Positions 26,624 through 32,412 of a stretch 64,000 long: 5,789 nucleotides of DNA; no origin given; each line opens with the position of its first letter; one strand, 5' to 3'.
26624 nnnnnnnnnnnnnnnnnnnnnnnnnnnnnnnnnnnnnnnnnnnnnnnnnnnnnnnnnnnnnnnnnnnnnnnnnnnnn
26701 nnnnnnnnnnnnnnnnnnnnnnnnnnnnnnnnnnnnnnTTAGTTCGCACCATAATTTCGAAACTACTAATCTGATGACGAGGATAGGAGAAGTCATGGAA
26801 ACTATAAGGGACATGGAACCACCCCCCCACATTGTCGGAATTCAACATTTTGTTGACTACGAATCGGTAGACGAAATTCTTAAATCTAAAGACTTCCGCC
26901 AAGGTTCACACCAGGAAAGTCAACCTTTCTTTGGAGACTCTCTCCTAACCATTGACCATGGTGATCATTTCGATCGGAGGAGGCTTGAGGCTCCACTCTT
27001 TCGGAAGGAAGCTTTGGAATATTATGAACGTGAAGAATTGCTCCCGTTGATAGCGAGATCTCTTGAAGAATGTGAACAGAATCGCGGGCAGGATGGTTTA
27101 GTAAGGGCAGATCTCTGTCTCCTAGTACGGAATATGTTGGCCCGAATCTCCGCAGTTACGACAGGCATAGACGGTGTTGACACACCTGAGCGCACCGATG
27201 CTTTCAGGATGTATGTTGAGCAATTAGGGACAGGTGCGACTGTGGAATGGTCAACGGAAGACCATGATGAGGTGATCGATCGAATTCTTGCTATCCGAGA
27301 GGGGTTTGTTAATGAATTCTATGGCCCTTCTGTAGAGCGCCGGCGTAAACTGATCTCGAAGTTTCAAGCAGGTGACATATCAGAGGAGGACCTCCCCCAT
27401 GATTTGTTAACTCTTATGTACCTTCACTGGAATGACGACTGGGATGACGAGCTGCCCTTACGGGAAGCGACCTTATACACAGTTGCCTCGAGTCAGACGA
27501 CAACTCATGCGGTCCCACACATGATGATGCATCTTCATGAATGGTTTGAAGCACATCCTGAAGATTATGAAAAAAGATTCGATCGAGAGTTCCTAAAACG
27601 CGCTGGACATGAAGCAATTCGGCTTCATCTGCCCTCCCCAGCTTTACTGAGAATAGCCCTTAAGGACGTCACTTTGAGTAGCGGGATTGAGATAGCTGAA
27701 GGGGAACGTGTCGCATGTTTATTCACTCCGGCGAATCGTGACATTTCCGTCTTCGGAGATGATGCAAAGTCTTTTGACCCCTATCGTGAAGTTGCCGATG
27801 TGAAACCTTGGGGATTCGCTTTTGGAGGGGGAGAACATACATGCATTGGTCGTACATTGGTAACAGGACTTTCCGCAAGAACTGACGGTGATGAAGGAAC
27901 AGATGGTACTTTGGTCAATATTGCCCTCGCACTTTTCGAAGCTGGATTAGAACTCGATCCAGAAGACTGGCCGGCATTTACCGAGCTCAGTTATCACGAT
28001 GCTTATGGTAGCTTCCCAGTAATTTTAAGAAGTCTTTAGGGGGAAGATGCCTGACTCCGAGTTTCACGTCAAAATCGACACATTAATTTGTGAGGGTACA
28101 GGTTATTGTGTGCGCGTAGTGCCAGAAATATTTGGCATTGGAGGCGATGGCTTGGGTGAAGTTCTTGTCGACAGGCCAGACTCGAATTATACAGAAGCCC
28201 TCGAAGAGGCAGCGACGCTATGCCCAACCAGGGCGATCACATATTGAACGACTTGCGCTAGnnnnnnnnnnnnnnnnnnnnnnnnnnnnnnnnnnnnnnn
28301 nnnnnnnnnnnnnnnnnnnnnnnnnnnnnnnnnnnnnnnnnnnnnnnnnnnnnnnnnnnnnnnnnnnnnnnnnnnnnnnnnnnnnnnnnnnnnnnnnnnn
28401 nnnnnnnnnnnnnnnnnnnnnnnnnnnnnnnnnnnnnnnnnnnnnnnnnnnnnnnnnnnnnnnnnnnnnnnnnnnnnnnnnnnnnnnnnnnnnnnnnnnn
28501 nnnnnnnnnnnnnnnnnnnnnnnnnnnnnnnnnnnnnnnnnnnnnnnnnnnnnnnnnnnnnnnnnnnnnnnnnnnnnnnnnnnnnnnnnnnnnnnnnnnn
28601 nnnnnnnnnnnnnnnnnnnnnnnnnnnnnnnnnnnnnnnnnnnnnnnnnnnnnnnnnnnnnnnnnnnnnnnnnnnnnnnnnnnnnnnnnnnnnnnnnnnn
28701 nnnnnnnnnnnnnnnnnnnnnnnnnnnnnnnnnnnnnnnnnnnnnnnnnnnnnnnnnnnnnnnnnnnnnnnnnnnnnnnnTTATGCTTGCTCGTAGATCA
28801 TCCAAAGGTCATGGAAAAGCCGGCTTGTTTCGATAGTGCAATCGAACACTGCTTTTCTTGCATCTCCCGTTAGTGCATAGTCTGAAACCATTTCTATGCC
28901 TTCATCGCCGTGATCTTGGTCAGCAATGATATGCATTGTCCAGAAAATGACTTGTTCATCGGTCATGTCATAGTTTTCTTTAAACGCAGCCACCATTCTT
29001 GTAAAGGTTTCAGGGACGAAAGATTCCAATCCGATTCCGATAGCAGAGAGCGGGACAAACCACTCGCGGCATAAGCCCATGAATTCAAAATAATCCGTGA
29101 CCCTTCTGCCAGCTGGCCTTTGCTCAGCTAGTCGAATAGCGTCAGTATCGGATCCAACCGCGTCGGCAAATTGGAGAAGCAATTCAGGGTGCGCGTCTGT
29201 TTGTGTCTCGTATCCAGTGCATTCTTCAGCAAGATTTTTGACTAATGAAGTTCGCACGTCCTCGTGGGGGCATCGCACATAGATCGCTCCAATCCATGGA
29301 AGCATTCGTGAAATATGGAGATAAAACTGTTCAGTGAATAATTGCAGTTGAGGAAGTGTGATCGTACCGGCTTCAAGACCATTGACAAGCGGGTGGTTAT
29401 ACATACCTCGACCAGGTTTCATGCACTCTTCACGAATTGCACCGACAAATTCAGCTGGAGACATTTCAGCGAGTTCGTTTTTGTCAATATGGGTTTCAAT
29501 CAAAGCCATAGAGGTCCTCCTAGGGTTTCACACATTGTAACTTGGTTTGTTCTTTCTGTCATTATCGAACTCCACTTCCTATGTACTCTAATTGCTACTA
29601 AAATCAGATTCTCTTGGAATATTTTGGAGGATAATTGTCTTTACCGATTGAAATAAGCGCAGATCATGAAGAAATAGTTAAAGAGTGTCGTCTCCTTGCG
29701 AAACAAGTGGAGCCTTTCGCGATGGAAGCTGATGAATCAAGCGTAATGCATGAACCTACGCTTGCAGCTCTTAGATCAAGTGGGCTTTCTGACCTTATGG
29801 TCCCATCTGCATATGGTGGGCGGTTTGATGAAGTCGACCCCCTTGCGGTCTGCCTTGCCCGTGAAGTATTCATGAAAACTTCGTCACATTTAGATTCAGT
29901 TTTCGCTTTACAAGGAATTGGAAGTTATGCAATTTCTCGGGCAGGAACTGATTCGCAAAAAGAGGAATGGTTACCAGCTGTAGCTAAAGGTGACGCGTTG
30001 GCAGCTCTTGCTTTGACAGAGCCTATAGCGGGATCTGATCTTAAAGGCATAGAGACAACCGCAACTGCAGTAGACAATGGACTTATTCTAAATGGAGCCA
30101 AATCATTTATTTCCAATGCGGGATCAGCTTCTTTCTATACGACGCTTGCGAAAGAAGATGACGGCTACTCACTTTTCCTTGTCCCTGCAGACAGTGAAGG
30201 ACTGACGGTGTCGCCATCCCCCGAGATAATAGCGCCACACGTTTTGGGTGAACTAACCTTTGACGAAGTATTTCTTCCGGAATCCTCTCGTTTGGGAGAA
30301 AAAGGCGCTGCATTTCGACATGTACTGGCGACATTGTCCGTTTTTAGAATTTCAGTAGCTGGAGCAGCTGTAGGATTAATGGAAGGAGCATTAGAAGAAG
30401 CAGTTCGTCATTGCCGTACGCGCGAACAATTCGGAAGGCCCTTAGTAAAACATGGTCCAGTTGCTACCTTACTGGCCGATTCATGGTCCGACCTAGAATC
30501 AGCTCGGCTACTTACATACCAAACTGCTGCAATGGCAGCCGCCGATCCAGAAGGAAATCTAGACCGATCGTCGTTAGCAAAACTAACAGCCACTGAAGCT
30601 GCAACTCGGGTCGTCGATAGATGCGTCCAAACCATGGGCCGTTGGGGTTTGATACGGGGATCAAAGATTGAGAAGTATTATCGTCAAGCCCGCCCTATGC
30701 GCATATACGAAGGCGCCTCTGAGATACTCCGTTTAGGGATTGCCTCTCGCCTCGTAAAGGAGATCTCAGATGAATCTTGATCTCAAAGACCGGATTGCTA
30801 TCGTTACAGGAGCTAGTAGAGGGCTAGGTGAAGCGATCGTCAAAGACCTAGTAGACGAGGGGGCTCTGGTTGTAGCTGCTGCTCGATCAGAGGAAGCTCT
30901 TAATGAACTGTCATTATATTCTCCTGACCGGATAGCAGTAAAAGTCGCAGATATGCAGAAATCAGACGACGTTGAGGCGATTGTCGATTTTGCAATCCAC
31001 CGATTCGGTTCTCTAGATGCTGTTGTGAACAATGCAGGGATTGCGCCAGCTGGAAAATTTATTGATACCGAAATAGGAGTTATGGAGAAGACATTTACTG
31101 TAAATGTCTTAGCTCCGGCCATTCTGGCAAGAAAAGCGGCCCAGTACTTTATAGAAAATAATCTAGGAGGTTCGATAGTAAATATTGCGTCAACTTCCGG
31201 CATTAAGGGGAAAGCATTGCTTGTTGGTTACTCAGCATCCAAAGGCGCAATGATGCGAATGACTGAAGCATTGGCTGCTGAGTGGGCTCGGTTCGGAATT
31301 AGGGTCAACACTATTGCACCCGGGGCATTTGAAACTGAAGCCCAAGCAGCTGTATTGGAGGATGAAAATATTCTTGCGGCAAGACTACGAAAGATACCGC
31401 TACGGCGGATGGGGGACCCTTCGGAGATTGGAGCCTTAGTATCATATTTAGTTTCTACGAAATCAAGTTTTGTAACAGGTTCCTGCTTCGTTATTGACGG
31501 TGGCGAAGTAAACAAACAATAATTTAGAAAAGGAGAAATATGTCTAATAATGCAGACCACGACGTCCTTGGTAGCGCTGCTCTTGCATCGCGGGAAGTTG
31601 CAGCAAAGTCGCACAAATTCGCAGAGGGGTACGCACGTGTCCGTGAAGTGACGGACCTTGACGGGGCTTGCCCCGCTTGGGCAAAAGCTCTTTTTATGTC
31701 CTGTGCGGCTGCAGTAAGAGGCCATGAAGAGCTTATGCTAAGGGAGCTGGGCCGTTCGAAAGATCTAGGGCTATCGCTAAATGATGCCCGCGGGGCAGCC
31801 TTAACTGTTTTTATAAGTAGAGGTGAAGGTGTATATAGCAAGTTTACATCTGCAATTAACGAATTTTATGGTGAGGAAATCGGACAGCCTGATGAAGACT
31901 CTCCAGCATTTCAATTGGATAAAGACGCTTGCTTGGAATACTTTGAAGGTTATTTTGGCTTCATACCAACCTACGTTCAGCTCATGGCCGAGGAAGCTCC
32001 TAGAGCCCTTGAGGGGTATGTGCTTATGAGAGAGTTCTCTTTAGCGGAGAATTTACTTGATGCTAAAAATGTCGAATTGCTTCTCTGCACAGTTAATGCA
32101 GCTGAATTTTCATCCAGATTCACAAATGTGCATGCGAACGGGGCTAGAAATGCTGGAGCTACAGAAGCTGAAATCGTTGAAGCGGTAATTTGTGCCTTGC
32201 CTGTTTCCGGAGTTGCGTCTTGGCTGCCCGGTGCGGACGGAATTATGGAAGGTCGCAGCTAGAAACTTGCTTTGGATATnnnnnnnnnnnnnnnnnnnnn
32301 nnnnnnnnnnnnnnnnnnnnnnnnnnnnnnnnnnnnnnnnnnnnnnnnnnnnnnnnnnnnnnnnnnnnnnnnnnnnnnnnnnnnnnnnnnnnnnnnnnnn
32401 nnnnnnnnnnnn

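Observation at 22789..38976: Two paralogues of an uncharacterised internally duplicated protein, each next to a CoA ligase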

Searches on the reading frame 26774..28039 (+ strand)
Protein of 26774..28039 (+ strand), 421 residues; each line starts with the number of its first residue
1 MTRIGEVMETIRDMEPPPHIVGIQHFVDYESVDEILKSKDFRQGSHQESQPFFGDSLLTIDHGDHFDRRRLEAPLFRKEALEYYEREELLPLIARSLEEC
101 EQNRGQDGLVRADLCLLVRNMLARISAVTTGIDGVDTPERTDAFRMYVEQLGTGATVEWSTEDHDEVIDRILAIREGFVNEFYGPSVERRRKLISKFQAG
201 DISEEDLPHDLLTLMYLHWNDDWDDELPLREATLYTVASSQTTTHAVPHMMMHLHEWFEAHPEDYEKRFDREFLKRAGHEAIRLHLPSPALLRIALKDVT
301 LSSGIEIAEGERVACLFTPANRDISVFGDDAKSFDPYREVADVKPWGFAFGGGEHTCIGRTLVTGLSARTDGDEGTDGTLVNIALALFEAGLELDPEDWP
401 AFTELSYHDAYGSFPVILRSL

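Call 8: search_protein_families(library=pfam, proteins=[window:26774-28039:+], max_evalue=0.00001)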
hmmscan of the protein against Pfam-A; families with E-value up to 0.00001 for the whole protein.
window:26774-28039:+ (421 aa): 1 family
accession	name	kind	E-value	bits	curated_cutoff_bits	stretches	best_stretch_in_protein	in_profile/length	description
PF00067.27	p450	-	9.3e-10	38.3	22.8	1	264-362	314-416/462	Cytochrome P450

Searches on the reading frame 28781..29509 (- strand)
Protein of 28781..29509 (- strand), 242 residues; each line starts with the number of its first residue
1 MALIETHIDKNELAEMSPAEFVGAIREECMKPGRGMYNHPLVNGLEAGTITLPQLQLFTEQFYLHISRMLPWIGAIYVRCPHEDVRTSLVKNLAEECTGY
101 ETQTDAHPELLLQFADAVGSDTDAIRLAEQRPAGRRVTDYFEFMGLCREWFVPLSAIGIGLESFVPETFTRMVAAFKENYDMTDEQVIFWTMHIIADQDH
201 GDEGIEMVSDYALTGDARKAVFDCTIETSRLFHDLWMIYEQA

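Call 8: search_protein_families(library=pfam, proteins=[window:28781-29509:-], max_evalue=0.00001)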
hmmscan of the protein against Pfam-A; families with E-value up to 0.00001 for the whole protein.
window:28781-29509:- (242 aa): 2 families
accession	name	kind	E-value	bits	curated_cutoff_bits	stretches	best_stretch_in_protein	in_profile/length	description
PF14518.11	Haem_oxygenas_2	-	2.9e-22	79.8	28.9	1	57-220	2-165/177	Iron-containing redox enzyme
PF03070.21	TENA_THI-4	-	2.7e-10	40.8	22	1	34-145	9-113/210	TENA/THI-4/PQQC family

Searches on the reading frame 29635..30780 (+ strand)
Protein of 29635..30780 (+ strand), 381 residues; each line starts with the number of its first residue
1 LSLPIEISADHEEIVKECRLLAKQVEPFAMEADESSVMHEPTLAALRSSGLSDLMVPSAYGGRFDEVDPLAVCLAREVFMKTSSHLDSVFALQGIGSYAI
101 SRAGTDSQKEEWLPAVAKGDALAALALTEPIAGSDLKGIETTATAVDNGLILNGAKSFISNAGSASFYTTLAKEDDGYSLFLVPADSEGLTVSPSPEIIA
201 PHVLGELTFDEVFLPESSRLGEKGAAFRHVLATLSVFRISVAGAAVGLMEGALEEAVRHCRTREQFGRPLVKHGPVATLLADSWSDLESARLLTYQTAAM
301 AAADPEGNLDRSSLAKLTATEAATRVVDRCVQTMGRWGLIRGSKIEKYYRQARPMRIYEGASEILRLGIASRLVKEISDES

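Call 8: search_protein_families(library=pfam, proteins=[window:29635-30780:+], max_evalue=0.00001)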
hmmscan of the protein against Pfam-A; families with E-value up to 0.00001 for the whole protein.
window:29635-30780:+ (381 aa): 5 families
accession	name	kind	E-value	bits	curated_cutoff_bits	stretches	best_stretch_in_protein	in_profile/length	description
PF00441.29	Acyl-CoA_dh_1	-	3.1e-38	131.7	22.4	1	227-373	4-149/150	Acyl-CoA dehydrogenase, C-terminal domain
PF02770.24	Acyl-CoA_dh_M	-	6.7e-19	68.3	33.3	1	124-212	1-97/97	Acyl-CoA dehydrogenase, middle domain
PF02771.21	Acyl-CoA_dh_N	-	6.9e-16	59.1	22.9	1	9-120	2-113/113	Acyl-CoA dehydrogenase, N-terminal domain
PF08028.16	Acyl-CoA_dh_2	-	5.5e-13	49.8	22.7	1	240-362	2-133/134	Acyl-CoA dehydrogenase, C-terminal domain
PF22924.1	ACOX_C_alpha1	-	6.7e-07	29.7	27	0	312-373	107-168/169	Acyl-CoA oxidase, C-alpha1 domain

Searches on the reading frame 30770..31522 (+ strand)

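Call 8: search_protein_families(library=pfam, proteins=[window:30770-31522:+], max_evalue=0.00001)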
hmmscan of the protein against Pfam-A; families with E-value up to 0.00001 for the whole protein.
window:30770-31522:+ (250 aa): 4 families
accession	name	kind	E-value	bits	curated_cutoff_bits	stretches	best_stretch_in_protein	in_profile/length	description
PF13561.12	adh_short_C2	-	1.4e-53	182.3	27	1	14-245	1-234/236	Enoyl-(Acyl carrier protein) reductase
PF00106.31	adh_short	-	3.1e-48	164.3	26.6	1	9-199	2-194/195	short chain dehydrogenase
PF08659.16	KR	-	5.1e-09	36.7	22.6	1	11-186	4-177/180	KR domain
PF23441.1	SDR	-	6.4e-09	36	27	1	14-245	18-254/258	SDR-like rossmann domain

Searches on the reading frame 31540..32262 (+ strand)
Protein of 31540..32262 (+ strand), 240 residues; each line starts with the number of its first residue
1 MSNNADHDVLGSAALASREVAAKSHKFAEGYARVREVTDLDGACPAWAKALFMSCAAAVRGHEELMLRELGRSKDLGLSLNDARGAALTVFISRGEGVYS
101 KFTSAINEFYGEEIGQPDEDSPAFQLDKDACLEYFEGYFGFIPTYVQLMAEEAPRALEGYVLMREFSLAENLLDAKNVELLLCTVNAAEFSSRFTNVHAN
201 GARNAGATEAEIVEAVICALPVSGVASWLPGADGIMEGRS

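Call 9: search_protein_families(library=pfam, proteins=[window:31540-32262:+], max_evalue=0.00001)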
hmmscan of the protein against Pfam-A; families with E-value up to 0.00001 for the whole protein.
window:31540-32262:+ (240 aa): 1 family
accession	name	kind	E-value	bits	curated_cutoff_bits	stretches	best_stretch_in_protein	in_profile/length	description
PF02627.25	CMD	-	2.6e-07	31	23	1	154-228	1-75/84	Carboxymuconolactone decarboxylase family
